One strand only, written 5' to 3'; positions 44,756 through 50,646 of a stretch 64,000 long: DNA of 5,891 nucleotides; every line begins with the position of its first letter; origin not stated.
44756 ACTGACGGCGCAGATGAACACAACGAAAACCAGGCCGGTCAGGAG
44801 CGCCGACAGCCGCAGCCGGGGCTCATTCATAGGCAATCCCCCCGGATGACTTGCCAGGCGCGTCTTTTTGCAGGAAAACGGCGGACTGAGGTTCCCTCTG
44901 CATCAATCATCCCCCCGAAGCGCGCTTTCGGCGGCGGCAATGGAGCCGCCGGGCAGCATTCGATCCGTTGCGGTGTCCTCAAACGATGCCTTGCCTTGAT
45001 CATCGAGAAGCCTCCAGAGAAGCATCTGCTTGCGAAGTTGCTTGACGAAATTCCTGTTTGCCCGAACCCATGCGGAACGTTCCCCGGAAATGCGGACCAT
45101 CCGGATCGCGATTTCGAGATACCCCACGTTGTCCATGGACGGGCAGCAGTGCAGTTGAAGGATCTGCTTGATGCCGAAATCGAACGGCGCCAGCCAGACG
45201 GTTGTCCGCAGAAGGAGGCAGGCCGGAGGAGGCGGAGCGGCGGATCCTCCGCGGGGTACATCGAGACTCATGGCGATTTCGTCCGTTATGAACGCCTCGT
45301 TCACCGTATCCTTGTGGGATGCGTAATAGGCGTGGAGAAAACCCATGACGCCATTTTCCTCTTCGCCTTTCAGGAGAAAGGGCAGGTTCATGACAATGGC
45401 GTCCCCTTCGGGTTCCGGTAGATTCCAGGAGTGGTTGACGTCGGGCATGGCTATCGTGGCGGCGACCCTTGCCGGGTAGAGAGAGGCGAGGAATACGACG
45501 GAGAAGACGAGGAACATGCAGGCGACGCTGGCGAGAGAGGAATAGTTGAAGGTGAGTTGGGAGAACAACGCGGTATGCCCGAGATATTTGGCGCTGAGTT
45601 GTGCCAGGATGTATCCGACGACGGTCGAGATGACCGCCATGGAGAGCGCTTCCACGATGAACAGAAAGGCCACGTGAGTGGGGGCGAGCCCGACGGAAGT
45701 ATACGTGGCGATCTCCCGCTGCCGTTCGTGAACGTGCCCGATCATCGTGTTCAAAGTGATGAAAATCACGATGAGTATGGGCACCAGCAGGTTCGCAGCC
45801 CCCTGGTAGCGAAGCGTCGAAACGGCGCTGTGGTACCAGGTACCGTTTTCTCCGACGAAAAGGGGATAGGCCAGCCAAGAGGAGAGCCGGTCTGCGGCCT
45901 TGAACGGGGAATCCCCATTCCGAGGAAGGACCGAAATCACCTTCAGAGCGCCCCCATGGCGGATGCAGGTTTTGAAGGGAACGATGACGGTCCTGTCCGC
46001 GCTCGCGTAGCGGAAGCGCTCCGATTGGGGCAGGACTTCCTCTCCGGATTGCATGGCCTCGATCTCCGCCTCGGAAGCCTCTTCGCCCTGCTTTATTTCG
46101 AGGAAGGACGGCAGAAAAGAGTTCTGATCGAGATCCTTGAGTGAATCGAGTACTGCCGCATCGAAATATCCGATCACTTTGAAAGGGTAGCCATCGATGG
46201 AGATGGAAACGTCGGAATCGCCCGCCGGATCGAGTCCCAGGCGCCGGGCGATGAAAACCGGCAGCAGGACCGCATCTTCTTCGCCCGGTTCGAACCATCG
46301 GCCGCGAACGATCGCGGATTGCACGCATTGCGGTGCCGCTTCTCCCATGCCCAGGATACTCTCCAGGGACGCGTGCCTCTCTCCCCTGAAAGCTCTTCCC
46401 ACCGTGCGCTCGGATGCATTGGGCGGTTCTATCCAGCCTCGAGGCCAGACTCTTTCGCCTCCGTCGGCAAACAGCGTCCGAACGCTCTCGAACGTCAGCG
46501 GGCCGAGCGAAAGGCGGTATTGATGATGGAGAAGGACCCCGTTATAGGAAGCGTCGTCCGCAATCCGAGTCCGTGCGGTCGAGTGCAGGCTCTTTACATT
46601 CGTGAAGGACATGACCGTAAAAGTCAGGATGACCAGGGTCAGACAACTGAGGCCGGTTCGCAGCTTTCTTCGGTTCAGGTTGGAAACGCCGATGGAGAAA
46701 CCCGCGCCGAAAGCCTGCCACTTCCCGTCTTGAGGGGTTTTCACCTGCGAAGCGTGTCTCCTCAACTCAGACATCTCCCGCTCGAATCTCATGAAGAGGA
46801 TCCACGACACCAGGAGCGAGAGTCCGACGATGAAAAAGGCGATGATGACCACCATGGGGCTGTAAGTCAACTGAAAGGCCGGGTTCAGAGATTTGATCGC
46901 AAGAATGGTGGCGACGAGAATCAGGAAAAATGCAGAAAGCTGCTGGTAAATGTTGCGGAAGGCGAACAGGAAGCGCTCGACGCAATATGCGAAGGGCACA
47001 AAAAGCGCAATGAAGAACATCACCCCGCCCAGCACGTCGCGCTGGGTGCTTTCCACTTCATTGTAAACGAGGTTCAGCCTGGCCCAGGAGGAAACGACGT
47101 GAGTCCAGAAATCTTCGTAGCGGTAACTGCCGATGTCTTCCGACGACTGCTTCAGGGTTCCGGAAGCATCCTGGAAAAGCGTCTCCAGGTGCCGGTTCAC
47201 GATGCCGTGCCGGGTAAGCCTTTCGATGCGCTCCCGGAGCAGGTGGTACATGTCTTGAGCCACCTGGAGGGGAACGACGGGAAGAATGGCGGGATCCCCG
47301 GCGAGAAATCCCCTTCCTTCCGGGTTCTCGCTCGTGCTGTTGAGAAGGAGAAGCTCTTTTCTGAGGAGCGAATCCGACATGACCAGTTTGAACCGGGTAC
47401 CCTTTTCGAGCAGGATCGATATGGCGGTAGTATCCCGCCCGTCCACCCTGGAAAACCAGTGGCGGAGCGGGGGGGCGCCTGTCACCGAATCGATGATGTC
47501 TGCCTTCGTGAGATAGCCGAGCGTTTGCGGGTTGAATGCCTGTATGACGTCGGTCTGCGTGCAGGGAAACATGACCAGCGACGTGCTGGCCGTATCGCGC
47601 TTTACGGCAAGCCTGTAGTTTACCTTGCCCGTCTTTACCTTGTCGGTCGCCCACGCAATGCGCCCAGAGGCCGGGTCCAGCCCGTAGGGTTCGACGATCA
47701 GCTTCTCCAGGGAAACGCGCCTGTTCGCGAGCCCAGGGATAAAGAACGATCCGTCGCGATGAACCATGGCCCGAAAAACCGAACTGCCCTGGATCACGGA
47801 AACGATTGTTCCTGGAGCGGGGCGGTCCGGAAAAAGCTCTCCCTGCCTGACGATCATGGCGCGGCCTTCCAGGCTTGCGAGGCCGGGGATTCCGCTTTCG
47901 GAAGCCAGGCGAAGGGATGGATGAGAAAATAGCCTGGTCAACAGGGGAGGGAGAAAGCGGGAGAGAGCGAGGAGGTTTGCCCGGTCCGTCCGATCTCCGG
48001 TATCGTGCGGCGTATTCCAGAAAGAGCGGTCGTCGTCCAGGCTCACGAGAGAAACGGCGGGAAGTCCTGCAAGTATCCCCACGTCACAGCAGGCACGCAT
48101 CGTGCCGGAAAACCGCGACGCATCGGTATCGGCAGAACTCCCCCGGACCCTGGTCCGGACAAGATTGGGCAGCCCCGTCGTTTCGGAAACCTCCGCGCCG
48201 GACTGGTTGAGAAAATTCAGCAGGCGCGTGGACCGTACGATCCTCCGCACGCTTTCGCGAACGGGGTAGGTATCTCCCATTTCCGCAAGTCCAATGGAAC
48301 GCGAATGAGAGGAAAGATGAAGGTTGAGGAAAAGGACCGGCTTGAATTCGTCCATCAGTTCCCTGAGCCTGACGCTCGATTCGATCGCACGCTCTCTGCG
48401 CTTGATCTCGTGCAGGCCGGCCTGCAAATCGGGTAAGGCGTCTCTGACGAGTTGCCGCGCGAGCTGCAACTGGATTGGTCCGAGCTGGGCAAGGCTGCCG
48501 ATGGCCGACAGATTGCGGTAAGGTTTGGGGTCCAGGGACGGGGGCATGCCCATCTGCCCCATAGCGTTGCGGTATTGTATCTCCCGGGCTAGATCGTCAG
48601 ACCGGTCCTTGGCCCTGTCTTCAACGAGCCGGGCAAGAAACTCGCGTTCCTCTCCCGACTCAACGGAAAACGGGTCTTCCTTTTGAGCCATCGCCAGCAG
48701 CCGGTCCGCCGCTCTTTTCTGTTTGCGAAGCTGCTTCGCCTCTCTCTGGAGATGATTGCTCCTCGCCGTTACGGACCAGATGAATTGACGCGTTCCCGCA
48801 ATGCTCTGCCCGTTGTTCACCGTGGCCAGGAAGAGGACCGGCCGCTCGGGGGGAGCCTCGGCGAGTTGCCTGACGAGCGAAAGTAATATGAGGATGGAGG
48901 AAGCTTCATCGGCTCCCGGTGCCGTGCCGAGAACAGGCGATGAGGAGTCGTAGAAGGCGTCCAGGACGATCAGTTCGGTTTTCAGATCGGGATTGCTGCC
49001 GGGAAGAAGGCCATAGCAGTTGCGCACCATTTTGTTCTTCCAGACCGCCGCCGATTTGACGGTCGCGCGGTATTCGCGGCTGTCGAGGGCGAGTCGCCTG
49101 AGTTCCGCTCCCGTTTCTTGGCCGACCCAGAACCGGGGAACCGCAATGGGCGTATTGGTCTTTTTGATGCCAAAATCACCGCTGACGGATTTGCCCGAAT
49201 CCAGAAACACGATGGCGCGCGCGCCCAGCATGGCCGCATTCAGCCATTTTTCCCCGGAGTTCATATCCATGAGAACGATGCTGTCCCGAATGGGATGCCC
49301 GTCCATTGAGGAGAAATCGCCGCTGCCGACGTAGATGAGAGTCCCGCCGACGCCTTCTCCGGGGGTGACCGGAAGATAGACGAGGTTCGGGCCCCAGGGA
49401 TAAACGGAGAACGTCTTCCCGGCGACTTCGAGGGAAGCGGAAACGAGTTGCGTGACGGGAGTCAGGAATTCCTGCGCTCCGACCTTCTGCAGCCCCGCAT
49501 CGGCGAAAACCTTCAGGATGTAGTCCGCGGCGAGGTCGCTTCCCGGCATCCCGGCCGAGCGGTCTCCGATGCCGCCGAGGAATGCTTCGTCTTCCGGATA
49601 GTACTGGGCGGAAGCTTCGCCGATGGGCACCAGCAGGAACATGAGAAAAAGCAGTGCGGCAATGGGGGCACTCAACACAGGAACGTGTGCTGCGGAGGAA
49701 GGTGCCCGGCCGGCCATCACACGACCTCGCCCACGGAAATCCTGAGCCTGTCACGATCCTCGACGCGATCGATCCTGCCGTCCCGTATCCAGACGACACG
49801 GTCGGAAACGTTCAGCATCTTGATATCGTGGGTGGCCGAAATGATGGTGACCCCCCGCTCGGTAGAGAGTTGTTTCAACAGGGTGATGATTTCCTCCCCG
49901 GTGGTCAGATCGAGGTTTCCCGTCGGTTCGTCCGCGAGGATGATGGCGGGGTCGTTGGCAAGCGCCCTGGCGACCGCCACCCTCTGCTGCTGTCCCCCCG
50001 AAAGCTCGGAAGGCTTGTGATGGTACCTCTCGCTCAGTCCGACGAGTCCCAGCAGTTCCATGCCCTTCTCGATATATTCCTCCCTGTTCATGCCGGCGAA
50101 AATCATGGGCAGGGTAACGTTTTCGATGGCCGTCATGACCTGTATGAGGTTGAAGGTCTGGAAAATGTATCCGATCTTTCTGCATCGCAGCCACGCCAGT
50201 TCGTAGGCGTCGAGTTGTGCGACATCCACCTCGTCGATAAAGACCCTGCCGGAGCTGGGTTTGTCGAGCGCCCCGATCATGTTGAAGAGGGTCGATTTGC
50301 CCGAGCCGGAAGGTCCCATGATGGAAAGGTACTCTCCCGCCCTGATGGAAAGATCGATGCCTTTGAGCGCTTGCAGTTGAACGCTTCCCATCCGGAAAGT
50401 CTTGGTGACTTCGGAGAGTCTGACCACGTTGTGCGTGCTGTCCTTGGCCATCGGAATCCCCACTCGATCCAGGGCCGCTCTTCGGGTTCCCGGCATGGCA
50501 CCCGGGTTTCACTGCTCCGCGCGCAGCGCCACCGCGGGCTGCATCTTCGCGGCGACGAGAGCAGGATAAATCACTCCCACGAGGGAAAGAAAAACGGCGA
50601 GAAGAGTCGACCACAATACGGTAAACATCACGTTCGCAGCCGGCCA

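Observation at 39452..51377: Candidate undescribed envelope machine: FtsX permease, ABC ATPase, giant M28-like/MacB-like fusion, two OPT-like membrane proteins and a fused transferase in one operon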

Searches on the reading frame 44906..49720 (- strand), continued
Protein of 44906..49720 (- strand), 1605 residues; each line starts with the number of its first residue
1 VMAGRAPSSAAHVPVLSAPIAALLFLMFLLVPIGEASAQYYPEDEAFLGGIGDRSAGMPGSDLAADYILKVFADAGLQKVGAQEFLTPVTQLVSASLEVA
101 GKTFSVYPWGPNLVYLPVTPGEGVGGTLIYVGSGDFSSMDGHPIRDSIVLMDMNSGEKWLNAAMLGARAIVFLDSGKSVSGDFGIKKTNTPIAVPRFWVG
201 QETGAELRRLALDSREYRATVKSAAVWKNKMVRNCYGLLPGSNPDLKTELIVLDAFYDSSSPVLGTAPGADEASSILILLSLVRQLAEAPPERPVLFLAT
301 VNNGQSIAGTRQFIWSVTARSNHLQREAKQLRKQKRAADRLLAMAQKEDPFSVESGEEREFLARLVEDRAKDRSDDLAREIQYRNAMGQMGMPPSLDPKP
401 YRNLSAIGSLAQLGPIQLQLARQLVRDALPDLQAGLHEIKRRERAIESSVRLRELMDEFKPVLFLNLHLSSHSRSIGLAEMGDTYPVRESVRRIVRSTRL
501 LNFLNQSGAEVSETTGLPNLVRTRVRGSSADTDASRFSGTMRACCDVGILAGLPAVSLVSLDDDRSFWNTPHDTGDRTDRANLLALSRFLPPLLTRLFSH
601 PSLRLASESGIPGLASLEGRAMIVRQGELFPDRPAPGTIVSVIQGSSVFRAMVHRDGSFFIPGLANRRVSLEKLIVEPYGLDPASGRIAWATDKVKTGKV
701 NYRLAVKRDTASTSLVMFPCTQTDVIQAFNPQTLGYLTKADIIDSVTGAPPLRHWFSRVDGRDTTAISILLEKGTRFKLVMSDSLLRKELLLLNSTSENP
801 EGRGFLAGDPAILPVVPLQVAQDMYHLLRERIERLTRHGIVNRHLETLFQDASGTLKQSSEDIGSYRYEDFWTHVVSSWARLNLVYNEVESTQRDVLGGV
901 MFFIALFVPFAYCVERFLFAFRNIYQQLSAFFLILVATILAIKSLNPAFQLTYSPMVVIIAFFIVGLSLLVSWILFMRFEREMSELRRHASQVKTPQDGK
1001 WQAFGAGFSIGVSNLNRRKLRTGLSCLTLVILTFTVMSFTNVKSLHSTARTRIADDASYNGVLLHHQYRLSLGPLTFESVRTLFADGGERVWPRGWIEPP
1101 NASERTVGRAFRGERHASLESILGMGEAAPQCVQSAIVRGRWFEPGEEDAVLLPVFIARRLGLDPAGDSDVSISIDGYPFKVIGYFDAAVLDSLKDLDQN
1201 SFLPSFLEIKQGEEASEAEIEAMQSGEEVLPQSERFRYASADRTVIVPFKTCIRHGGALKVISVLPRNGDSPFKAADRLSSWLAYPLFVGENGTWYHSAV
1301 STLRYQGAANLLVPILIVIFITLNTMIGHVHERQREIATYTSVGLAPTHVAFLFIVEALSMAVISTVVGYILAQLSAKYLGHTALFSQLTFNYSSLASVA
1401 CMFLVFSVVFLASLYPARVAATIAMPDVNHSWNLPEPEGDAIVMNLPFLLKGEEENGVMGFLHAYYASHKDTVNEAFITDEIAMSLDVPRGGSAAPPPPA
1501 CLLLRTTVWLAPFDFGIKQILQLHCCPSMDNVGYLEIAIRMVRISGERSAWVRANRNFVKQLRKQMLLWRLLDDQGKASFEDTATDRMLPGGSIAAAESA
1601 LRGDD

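Call 88: search_protein_families(library=padloc, proteins=[P0060, P0063], max_evalue=0.01)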
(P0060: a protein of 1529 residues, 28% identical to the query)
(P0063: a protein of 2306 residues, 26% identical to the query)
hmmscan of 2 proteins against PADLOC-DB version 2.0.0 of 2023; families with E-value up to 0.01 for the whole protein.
P0060 (1529 aa): 2 families
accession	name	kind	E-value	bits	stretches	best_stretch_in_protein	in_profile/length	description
PDLC01991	CARF_m8--CARF_LolE_TM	-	5.3e-61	204.7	1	829-1500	69-683/810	-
PDLC01990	CARF_m8--CARF_Beta-galactosidase_LolE_TM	-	2.5e-28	96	1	1169-1414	1343-1583/1791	-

P0063 (2306 aa): 3 families
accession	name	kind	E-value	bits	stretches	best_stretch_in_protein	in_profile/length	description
PDLC01991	CARF_m8--CARF_LolE_TM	-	1.5e-61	206.6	2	1147-1493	326-657/810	-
PDLC01990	CARF_m8--CARF_Beta-galactosidase_LolE_TM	-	2e-27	93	1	1147-1419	1302-1573/1791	-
PDLC01652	WYL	-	2e-11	42.5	1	2216-2293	94-160/162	"CAS-I,CAS-II,CAS-III,CAS-IV,CAS-V,CAS-VI; associated_signaling"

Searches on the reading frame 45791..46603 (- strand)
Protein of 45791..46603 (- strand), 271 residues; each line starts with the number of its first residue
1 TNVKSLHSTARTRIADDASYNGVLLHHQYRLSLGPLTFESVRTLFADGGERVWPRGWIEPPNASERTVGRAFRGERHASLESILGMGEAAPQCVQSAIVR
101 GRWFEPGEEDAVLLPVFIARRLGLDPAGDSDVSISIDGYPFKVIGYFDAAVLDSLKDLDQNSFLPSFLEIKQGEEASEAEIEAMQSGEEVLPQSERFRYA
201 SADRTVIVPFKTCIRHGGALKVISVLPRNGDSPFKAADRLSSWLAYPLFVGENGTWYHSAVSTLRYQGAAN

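Call 75: search_protein_families(library=pfam, proteins=[window:45791-46603:-], max_evalue=1)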
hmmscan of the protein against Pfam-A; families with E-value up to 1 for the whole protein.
seq(271 aa): 1 family
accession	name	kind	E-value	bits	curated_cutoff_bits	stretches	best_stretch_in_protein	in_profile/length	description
PF12704.14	MacB_PCD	-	0.00061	20.6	27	1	79-170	87-173/207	MacB-like periplasmic core domain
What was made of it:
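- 45452..46657 (-): C: MacB-type module (aa ~1022-1423). It consists of TM1, a ~260-aa periplasmic core domain and TM2-4. MacB_PCD E 6e-4 on the isolated segment (call 75).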

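Call 88: search_protein_families(library=padloc, proteins=[window:45791-46603:-], max_evalue=0.01)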
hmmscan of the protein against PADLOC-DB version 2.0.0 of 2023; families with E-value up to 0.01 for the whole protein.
seq(271 aa): 2 families
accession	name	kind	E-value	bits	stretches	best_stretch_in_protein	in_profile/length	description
PDLC01991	CARF_m8--CARF_LolE_TM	-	2.1e-09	34.1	1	82-170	275-361/810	-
PDLC01990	CARF_m8--CARF_Beta-galactosidase_LolE_TM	-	1.7e-05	20.3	1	133-254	1300-1397/1791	-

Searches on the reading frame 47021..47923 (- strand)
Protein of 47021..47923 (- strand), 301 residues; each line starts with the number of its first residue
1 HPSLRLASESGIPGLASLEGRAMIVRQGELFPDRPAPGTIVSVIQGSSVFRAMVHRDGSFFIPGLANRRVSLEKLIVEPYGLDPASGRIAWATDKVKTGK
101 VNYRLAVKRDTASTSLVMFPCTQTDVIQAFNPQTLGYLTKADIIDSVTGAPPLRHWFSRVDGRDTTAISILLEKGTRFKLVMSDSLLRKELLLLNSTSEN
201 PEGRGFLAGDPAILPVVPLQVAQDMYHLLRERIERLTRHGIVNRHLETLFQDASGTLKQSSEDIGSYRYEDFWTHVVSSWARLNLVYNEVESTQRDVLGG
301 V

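Call 75: search_protein_families(library=pfam, proteins=[window:47021-47923:-], max_evalue=1)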
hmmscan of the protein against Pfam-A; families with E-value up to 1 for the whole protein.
seq(301 aa): 1 family
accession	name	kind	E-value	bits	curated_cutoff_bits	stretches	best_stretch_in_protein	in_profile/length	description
PF17133.9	DUF5108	-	0.057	13.5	27.4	1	80-141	124-185/226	Domain of unknown function (DUF5108)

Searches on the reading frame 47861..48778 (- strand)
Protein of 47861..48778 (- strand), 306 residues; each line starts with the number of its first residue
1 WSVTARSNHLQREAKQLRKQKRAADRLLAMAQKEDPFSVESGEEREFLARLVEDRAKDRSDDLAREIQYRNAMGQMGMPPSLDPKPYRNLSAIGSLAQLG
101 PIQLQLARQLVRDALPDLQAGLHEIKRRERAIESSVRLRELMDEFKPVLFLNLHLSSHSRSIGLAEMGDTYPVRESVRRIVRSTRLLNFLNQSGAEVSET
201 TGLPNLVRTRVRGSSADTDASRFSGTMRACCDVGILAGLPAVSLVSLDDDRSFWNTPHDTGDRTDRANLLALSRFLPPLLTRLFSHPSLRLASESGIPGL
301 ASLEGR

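Call 75: search_protein_families(library=pfam, proteins=[window:47861-48778:-], max_evalue=1)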
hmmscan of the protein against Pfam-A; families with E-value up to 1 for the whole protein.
seq(306 aa): 0 families
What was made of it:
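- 47039..49603 (-): C ectodomain (aa ~40-894). It contains a PA domain and an M28-like domain without zinc ligands (aa ~26-320 plus ~540-600), a helical insert (aa ~320-470) and about 300 aa of unassigned sequence. No Pfam hit for aa 315-900 even at E 1 (call 75).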

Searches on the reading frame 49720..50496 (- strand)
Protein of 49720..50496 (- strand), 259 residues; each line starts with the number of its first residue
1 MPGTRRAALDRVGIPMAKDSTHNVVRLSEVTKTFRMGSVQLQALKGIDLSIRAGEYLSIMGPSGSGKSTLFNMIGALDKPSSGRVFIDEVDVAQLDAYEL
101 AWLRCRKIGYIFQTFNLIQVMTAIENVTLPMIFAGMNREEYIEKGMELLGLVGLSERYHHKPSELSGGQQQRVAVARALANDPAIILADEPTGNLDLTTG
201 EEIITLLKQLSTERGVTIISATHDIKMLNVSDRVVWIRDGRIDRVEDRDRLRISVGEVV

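Call 5: search_protein_families(library=pfam, proteins=[window:49720-50496:-], max_evalue=0.01)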
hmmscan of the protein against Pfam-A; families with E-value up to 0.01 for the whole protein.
window:49720-50496:- (259 aa): 4 families
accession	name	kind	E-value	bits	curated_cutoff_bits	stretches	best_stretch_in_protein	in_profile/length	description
PF00005.33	ABC_tran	-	9.9e-34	117.3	25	1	44-192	1-136/137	ABC transporter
PF02463.25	SMC_N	-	1.1e-05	25.4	40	1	58-237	28-211/220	RecF/RecN/SMC N terminal domain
PF13304.12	AAA_21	-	8.2e-05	23.2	27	0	163-228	236-303/304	AAA domain, putative AbiEii toxin, Type IV TA system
PF13555.12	AAA_29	-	0.0013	18.9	27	1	51-72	19-40/61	P-loop containing region of AAA domain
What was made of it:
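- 49717..50496 (-): B: ABC ATPase of the MacB/LolD/FtsE group. The likely start is 50451, giving 244 aa. Walker A, signature, Walker B and H-loop are intact. Pfam ABC_tran E 1e-33 (call 5).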

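Call 6: search_protein_families(library=ncbifam, proteins=[window:49720-50496:-], max_evalue=0.01)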
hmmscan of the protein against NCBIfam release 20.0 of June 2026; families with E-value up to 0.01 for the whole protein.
window:49720-50496:- (259 aa): 189 families (the best 25 are shown)
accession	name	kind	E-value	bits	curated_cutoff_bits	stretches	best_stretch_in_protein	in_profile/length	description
NF007826.0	PRK10535.1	equivalog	1.9e-68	231.3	966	1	24-244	4-223/648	macrolide ABC transporter ATP-binding protein/permease MacB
TIGR02211.1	LolD_lipo_ex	equivalog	2.5e-67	226.6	307.75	1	25-242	2-219/221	lipoprotein-releasing ABC transporter ATP-binding protein LolD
NF038007.1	ABC_ATP_DarD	equivalog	1.4e-64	217.6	375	1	25-242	2-218/218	darobactin export ABC transporter ATP-binding protein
TIGR02982.1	heterocyst_DevA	subfamily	1.2e-62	211.4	295.8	1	24-242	1-219/220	ABC exporter ATP-binding subunit, DevA family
TIGR02673.1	FtsE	equivalog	6.4e-62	209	264.85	1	24-240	1-213/214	cell division ATP-binding protein FtsE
NF008639.0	PRK11629.1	equivalog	1.4e-60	204.6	360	1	23-243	5-225/234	lipoprotein-releasing ABC transporter ATP-binding protein LolD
NF007879.0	PRK10584.1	equivalog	1.7e-58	198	336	1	21-242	3-224/228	putative ABC transporter ATP-binding protein YbbA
TIGR03608.1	L_ocin_972_ABC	subfamily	2.6e-57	193.6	254.85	1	29-236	3-205/206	putative bacteriocin export ABC transporter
TIGR02314.1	ABC_MetN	equivalog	1.2e-56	192.2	499.7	1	25-242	2-219/343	methionine ABC transporter ATP-binding protein MetN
TIGR01186.1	proV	subfamily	4e-56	190.7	326.6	1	42-246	7-212/363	betaine/proline/choline family ABC transporter ATP-binding protein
TIGR02315.1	ABC_phnC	equivalog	2.8e-53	180.8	266.1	1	25-242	2-224/243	phosphonate ABC transporter ATP-binding protein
NF040933.2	ABC_arch_GlcV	equivalog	7.9e-53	179.6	450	1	25-247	3-225/357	glucose ABC transporter ATP-binding protein GlcV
NF007027.0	PRK09493.1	equivalog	1.2e-52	178.7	379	1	25-247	2-219/240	glutamine ABC transporter ATP-binding protein GlnQ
NF006987.0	PRK09452.1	equivalog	5.1e-50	170.2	482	1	17-245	10-229/378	spermidine/putrescine ABC transporter ATP-binding protein PotA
TIGR03265.1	PhnT2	equivalog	1.5e-48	165.9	457.7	1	25-245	5-216/353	putative 2-aminoethylphosphonate ABC transporter ATP-binding protein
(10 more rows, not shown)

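Call 78: search_protein_families(library=padloc, proteins=[window:49720-50496:-], max_evalue=0.001)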
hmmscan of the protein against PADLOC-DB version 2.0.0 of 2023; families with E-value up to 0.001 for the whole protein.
window:49720-50496:- (259 aa): 7 families
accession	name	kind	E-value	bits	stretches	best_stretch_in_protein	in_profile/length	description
PDLC04135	mad3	-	1.8e-30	104.7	2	160-241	259-341/374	mads_3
PDLC04140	mad8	-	1.5e-09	35.9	1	42-228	15-237/314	mads_8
PDLC02335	AbiLi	-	3.1e-07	27.7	0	165-237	176-250/326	AbiLi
PDLC02914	ATPase-Toprim_I-B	-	9.9e-06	23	1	165-232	185-252/443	-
PDLC02980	AriA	-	1.1e-05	23.6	0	163-228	236-303/304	-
PDLC04164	AriA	-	1.6e-05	22.6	0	165-238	172-248/253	-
PDLC04213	HEC-02A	-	0.00085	16.9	0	179-228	229-276/337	-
